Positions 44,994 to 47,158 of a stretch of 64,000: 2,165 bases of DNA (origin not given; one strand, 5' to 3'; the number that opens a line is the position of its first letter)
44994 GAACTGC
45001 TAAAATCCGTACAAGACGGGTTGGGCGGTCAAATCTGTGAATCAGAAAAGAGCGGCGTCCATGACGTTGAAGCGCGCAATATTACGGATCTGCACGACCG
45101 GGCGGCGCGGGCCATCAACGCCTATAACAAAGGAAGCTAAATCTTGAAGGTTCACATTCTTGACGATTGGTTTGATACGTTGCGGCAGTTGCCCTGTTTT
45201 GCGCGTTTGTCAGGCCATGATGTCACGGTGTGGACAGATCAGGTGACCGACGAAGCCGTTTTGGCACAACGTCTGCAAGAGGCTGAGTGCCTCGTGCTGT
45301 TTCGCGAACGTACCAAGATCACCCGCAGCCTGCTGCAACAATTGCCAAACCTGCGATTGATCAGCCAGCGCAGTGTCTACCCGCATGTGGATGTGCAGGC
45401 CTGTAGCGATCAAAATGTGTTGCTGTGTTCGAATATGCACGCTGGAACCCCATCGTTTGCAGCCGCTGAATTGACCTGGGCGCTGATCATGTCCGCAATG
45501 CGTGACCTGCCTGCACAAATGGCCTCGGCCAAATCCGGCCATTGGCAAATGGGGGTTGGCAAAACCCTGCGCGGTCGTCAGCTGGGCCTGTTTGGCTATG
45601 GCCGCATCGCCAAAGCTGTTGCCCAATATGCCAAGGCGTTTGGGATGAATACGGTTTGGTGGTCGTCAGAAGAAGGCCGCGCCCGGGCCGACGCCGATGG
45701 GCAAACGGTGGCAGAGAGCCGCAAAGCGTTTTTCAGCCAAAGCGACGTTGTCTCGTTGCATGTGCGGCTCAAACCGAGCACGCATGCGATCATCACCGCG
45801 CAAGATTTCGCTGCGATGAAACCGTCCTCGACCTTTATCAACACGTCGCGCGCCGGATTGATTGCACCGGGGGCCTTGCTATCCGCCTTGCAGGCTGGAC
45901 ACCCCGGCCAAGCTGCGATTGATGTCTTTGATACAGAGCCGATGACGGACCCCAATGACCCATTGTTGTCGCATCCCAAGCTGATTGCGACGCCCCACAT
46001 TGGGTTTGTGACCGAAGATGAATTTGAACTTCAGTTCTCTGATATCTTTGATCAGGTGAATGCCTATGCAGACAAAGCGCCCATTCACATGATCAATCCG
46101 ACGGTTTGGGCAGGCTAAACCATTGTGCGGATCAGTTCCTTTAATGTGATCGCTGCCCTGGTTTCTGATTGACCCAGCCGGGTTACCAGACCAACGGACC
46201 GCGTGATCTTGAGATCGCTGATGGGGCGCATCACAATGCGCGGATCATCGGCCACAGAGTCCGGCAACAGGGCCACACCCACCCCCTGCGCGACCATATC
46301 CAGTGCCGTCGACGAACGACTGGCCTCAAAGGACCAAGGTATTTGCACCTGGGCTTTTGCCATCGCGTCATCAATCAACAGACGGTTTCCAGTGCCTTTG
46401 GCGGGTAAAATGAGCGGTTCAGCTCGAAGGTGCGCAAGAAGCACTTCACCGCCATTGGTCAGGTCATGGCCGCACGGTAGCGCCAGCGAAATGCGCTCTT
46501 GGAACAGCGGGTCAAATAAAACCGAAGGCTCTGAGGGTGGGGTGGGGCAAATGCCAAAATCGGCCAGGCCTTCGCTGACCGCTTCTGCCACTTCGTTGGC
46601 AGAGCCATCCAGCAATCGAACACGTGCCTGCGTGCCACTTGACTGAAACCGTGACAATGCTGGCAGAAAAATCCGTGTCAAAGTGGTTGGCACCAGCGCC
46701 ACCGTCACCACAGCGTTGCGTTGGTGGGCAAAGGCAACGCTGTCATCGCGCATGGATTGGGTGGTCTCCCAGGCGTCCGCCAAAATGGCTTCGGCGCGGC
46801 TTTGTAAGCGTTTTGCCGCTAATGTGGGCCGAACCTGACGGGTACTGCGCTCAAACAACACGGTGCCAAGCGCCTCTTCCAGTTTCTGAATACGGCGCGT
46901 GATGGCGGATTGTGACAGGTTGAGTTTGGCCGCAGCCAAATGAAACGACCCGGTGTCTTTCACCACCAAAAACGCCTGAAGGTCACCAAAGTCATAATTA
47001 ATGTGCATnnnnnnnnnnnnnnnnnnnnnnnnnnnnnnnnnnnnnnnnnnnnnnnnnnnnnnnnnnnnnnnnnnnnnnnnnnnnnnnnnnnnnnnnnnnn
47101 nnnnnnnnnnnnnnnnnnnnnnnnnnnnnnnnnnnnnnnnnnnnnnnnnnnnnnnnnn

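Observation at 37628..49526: Expanded tricarballylate/aconitate catabolic cluster with two regulators and unexplained enzymes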

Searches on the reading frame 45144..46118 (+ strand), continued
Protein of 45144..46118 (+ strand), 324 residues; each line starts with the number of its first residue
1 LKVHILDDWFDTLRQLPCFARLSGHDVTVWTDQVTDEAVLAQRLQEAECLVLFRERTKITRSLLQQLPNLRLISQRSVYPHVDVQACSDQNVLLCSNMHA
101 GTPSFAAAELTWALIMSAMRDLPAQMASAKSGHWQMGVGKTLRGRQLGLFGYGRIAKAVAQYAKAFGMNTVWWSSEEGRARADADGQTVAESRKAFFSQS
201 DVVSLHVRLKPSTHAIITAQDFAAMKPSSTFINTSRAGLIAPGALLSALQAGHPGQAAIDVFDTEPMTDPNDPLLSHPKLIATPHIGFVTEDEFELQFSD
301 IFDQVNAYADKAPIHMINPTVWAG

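Call 75: get_annotated_region(hit=H53, flank=8000)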
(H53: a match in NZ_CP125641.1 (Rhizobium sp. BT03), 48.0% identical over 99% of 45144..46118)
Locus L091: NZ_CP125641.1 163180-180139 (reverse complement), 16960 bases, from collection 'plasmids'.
description: Rhizobium sp. BT03 plasmid pRspBT03f, complete sequence
organism: Rhizobium sp. BT03 (NCBI taxid 3045156)
taxonomy: Bacteria; Pseudomonadota; Alphaproteobacteria; Hyphomicrobiales; Rhizobiaceae; Rhizobium; Rhizobium sp. BT03
host: -; source: Phaseolus vulgaris,Pure culture; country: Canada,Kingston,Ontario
typing (MOB-suite, as given by PLSDB): non-mobilizable
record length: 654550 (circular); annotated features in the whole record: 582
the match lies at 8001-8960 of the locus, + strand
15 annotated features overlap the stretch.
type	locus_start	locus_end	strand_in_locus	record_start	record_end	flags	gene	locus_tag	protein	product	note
CDS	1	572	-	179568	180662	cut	-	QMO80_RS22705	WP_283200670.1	glycoside hydrolase family 88 protein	-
CDS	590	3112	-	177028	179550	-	-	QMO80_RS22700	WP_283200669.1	hypothetical protein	-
CDS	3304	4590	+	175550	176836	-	-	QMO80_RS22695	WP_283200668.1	ABC transporter substrate-binding protein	-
CDS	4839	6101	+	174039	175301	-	-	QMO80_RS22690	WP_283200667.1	DUF3422 domain-containing protein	-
CDS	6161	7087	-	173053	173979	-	-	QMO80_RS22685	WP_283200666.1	LysR family transcriptional regulator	-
CDS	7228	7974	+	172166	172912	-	-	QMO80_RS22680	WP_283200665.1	RraA family protein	-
CDS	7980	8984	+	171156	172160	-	-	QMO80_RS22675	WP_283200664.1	D-2-hydroxyacid dehydrogenase family protein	-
CDS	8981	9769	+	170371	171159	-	-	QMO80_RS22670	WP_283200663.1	SDR family oxidoreductase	-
CDS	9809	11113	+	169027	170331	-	-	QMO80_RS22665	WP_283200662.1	MFS transporter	-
CDS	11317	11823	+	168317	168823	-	-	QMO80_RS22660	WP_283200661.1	cupin domain-containing protein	-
CDS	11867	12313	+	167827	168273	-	-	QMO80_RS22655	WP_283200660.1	RidA family protein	-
CDS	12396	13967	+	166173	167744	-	-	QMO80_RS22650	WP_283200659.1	Re/Si-specific NAD(P)(+) transhydrogenase subunit alpha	GO:1902600 - proton transmembrane transport [Evidence IEA]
CDS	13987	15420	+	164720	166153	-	-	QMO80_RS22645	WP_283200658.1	NAD(P)(+) transhydrogenase (Re/Si-specific) subunit beta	-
CDS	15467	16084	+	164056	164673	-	-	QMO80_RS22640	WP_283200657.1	TetR/AcrR family transcriptional regulator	-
CDS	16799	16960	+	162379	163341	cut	-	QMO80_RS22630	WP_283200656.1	MBL fold metallo-hydrolase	-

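Call 76: get_annotated_region(hit=H57, flank=8000)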
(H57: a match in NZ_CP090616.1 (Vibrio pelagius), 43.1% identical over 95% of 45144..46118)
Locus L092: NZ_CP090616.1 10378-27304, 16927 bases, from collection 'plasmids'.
description: Vibrio pelagius strain WXL662 plasmid p_1, complete sequence
organism: Vibrio pelagius (NCBI taxid 28169)
taxonomy: Bacteria; Pseudomonadota; Gammaproteobacteria; Vibrionales; Vibrionaceae; Vibrio; Vibrio pelagius
host: -; source: single cell,surface seawater; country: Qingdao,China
typing (MOB-suite, as given by PLSDB): non-mobilizable
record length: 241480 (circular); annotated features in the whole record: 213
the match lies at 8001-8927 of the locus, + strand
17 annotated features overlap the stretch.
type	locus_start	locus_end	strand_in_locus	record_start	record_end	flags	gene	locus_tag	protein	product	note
CDS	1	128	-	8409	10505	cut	-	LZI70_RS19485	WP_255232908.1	TonB-dependent siderophore receptor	GO:0015891 - siderophore transport [Evidence IEA]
CDS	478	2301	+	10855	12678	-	-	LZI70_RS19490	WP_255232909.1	ABC transporter ATP-binding protein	-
CDS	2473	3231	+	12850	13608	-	-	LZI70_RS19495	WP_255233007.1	nucleotidyltransferase domain-containing protein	-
CDS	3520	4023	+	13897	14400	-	-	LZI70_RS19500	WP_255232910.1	YgjV family protein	-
CDS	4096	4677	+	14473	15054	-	-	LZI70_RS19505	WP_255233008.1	HD domain-containing protein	-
CDS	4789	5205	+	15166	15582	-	-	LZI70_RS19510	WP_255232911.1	VOC family protein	-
CDS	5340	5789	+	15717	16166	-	-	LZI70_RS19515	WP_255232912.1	YHS domain-containing (seleno)protein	-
CDS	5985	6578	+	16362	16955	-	-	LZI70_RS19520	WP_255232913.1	class I SAM-dependent methyltransferase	-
CDS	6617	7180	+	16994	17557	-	-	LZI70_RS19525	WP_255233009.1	nucleotidyltransferase family protein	-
CDS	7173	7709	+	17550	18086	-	-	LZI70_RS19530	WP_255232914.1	GNAT family protein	-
CDS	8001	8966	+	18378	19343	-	-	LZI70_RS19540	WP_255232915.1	D-2-hydroxyacid dehydrogenase family protein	-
CDS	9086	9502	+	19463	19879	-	-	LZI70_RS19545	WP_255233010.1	GNAT family N-acetyltransferase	-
CDS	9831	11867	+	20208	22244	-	-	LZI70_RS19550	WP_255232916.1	TonB-dependent siderophore receptor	GO:0015891 - siderophore transport [Evidence IEA]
CDS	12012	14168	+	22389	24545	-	-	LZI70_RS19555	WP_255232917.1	TonB-dependent siderophore receptor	GO:0015891 - siderophore transport [Evidence IEA]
CDS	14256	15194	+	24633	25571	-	-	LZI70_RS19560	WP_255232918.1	Fe(3+) dicitrate ABC transporter substrate-binding protein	-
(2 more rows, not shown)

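Call 77: search_protein_families(library=ncbifam, proteins=[L088:6319-8001:+, L088:5190-6290:+, L088:12202-13245:+], max_evalue=1e-10)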
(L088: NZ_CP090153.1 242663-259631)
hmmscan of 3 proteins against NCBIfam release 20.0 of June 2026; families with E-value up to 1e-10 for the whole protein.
L088:6319-8001:+ (560 aa): 51 families (the best 25 are shown)
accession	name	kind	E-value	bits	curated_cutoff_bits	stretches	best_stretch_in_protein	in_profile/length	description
TIGR00118.1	acolac_lg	equivalog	1.3e-59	202.2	538.35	1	6-533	5-538/557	biosynthetic-type acetolactate synthase large subunit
NF006187.0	PRK08322.1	equivalog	1.6e-56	191.9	509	1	3-531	3-529/548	acetolactate synthase large subunit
NF005712.0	PRK07524.1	subfamily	8.9e-54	182.8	500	1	3-524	4-523/536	5-guanidino-2-oxopentanoate decarboxylase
NF006524.0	PRK08978.1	equivalog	3.3e-53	180.8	738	1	8-530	7-524/548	acetolactate synthase 2 catalytic subunit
NF004710.0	PRK06048.1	equivalog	3.7e-52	177.5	976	1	7-532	13-539/561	acetolactate synthase large subunit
NF058623.1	HdaclCoAlyACT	equivalog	1.7e-51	175.5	600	1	3-537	11-547/575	2-hydroxyacyl-CoA lyase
NF004919.0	PRK06276.1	equivalog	2.4e-51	174.8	866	1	6-535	5-543/582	acetolactate synthase large subunit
NF006122.0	PRK08266.1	subfamily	4.2e-51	174.1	571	1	6-537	8-532/543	hypothetical protein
NF006016.1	PRK08155.1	equivalog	1.5e-49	168.9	870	1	11-509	12-511/554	acetolactate synthase large subunit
NF005713.0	PRK07525.1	subfamily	2.2e-49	168.3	620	1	6-516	10-544/592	sulfoacetaldehyde acetyltransferase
TIGR03457.1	sulphoacet_xsc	equivalog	1.5e-47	162.3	676.4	2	6-331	6-331/579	sulfoacetaldehyde acetyltransferase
NF005860.0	PRK07789.1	equivalog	3e-47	161.3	881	1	8-467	40-508/615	acetolactate synthase large subunit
NF006052.0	PRK08199.1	subfamily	4.4e-47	160.6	539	1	6-533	12-540/559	thiamine pyrophosphate protein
NF005651.0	PRK07418.1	subfamily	4.5e-47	160.6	942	1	42-531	63-560/617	acetolactate synthase large subunit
NF006319.0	PRK08527.1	equivalog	1.4e-46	159.1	905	1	7-465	9-471/565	acetolactate synthase large subunit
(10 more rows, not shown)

L088:5190-6290:+ (366 aa): 2 families
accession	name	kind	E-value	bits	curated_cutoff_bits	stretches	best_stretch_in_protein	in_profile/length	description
NF033377.1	OMA_tautomer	equivalog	7.6e-141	469.1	440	1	11-358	1-349/349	4-oxalomesaconate tautomerase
TIGR02334.1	prpF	equivalog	1.6e-52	178.7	440.55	1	1-361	1-389/390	2-methylaconitate cis-trans isomerase PrpF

L088:12202-13245:+ (347 aa): 2 families
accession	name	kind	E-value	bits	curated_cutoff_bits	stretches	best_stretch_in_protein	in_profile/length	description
NF033377.1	OMA_tautomer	equivalog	7.9e-158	524.9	440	1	10-347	1-348/349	4-oxalomesaconate tautomerase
TIGR02334.1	prpF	equivalog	1e-55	189.2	440.55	1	5-346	6-384/390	2-methylaconitate cis-trans isomerase PrpF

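Call 100: search_solved_structures(query=L088:6319-8001:+, max_evalue=1e-30)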
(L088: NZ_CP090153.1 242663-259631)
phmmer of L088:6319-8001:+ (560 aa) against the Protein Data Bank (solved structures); distinct sequences matched with E-value up to 1e-30: 17.
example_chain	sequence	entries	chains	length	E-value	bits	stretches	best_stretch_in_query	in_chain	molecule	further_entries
7pt1_A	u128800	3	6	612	2.8e-45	158.2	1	7-537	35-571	2-hydroxyacyl-CoA lyase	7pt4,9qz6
7pt2_A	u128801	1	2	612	6e-45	157.1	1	7-537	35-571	2-hydroxyacyl-CoA lyase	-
9qz5_A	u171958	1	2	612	6.2e-45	157.1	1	7-537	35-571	2-hydroxyacyl-CoA lyase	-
9qz4_A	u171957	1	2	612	6.9e-45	156.9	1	7-537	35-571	2-hydroxyacyl-CoA lyase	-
7pt3_A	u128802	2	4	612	1.3e-44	156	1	7-537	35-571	2-hydroxyacyl-CoA lyase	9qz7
6lpi_A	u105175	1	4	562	1.2e-36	129.7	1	41-523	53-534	Acetolactate synthase isozyme 1 large subunit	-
3e9y_A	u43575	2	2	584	2.2e-35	125.5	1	6-467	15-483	Acetolactate synthase, chloroplastic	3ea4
7u25_A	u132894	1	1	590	3.5e-35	124.9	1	6-467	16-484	Acetolactate synthase, chloroplastic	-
7stq_A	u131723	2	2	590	7.1e-35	123.9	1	6-467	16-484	Acetolactate synthase, chloroplastic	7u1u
6u9h_A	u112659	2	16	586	8.1e-35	123.7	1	6-467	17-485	Acetolactate synthase, chloroplastic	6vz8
1ybh_A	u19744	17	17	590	8.3e-35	123.6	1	6-467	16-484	Acetolactate synthase, chloroplast | Acetolactate synthase | Acetolactate synthase, chloroplastic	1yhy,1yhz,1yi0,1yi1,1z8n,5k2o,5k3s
8et5_A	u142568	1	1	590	8.3e-35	123.6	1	6-467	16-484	Acetolactate synthase, chloroplastic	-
7tzz_A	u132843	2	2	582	7.4e-34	120.5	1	6-467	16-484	Acetolactate synthase, chloroplastic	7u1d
13bb_A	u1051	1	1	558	1e-33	120.1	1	6-533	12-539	acetolactate synthase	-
8xod_A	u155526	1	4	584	1.3e-31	113.1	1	5-510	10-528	BbmA-G484F complex with CBOA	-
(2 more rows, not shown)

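Call 111: search_solved_structures(query=window:45144-46118:+, max_evalue=1e-60, show_alignments=2)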
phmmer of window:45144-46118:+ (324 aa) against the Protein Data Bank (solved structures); distinct sequences matched with E-value up to 1e-60: 2.
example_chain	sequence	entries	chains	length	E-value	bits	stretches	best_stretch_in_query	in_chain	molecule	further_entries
4s1v_D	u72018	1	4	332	2.4e-83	283.4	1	1-312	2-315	D-3-phosphoglycerate dehydrogenase-related protein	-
3gg9_A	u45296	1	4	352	5.3e-82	278.9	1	1-320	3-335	d-3-phosphoglycerate dehydrogenase oxidoreductase protein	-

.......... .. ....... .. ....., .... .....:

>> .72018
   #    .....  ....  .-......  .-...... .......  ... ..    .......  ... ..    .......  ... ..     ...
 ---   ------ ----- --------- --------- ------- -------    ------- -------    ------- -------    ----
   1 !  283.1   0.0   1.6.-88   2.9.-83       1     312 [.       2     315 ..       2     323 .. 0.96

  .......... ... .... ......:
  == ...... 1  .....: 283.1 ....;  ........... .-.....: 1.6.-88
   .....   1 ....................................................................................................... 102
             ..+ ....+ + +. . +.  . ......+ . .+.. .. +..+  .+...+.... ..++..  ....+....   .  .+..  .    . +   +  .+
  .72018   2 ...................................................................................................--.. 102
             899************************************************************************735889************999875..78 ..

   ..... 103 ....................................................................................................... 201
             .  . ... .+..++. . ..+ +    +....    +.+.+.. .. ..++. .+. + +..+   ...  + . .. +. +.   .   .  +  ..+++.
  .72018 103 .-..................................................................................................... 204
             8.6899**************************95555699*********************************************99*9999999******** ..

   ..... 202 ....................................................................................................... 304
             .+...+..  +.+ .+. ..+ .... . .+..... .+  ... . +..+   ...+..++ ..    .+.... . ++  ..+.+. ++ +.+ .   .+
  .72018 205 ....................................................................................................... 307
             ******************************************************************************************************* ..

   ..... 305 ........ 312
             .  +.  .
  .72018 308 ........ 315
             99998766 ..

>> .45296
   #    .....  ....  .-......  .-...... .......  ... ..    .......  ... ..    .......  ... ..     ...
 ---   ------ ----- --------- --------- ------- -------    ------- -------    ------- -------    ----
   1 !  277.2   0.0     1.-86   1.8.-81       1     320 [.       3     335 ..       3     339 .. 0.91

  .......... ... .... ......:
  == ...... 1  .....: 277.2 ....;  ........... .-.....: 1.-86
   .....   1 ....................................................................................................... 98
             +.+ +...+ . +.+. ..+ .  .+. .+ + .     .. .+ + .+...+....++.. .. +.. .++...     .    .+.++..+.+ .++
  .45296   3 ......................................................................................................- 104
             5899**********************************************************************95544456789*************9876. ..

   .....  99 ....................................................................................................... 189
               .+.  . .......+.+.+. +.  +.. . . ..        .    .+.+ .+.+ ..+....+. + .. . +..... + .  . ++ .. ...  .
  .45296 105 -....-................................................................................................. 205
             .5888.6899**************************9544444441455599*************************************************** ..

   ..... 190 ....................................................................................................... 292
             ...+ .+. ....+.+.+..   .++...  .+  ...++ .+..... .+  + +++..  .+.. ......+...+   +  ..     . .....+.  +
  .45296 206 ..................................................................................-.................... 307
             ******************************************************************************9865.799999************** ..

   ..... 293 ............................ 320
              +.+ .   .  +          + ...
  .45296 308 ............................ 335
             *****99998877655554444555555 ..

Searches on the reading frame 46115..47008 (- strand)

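Call 3: search_protein_families(library=pfam, proteins=[window:46115-47008:-])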
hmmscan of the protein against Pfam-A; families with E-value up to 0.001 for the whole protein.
window:46115-47008:- (297 aa): 3 families
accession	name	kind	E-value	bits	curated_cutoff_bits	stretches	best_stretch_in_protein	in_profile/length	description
PF03466.25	LysR_substrate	-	1.3e-39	136.2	28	1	97-295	4-206/209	LysR substrate binding domain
PF00126.33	HTH_1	-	3.2e-21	75.5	26.6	1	9-65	3-59/60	Bacterial regulatory helix-turn-helix protein, lysR family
PF12727.12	PBP_like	-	0.00098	18.8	27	0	136-178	132-176/193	PBP superfamily domain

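Call 4: search_protein_families(library=ncbifam, proteins=[window:46115-47008:-])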
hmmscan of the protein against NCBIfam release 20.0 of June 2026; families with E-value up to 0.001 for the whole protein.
window:46115-47008:- (297 aa): 52 families (the best 25 are shown)
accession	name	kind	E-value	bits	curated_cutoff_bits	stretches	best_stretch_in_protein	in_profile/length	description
NF052633.1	LysR_TF_PsrA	exception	2.1e-49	168.1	540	1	1-293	1-292/297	L-proline-binding transcription factor PsrA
NF053705.1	TransRegGltCGpos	equivalog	6.9e-32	110.9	350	1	10-278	6-274/300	glutamate biosynthesis transcriptional regulator GltC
NF040786.1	LysR_Sec_metab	equivalog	1.7e-31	109.4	250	1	7-295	3-296/298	selenium metabolism-associated LysR family transcriptional regulator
NF008416.0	PRK11242.1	equivalog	9.8e-29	100.6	277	1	10-294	6-288/300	transcriptional regulator CynR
TIGR03339.1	phn_lysR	subfamily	4.2e-28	98.4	341.1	1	9-270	1-256/279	aminoethylphosphonate catabolism associated LysR family transcriptional regulator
TIGR02424.1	TF_pcaQ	equivalog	1.5e-27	96.3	303.8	1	7-296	5-297/300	pca operon transcription factor PcaQ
NF007439.0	PRK09986.1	equivalog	6e-26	91.5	290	1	10-263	12-266/296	LysR family transcriptional regulator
NF008722.0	PRK11716.1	equivalog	9.8e-26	90.4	246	1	6-259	2-251/293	HTH-type transcriptional activator IlvY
NF047520.1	trans_act_CidR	equivalog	1.6e-24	86.6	415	1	6-277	2-272/292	cidABC operon transcriptional activator CidR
NF045775.1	acetoin_reg_AlsR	exception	1.8e-22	80.2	430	1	10-272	6-268/290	acetoin biosynthesis transcriptional regulator AlsR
NF045990.1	TransRegCbbRRhodb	equivalog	4.4e-22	78.5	450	1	9-295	10-298/304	LysR family regulator CbbR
NF007385.0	PRK09906.1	equivalog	1.6e-21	76.8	356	1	10-265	6-260/296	DNA-binding transcriptional regulator HcaR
NF009324.0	PRK12679.1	equivalog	4.3e-21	75.3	491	1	26-254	23-249/316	HTH-type transcriptional regulator Cbl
NF040889.1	trans_reg_YeiE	equivalog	4.4e-21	75.4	480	1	8-255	6-244/288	DNA-binding transcriptional regulator YeiE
NF008095.0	PRK10837.1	subfamily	3.2e-20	72.5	281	1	8-265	6-253/290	LysR family transcriptional regulator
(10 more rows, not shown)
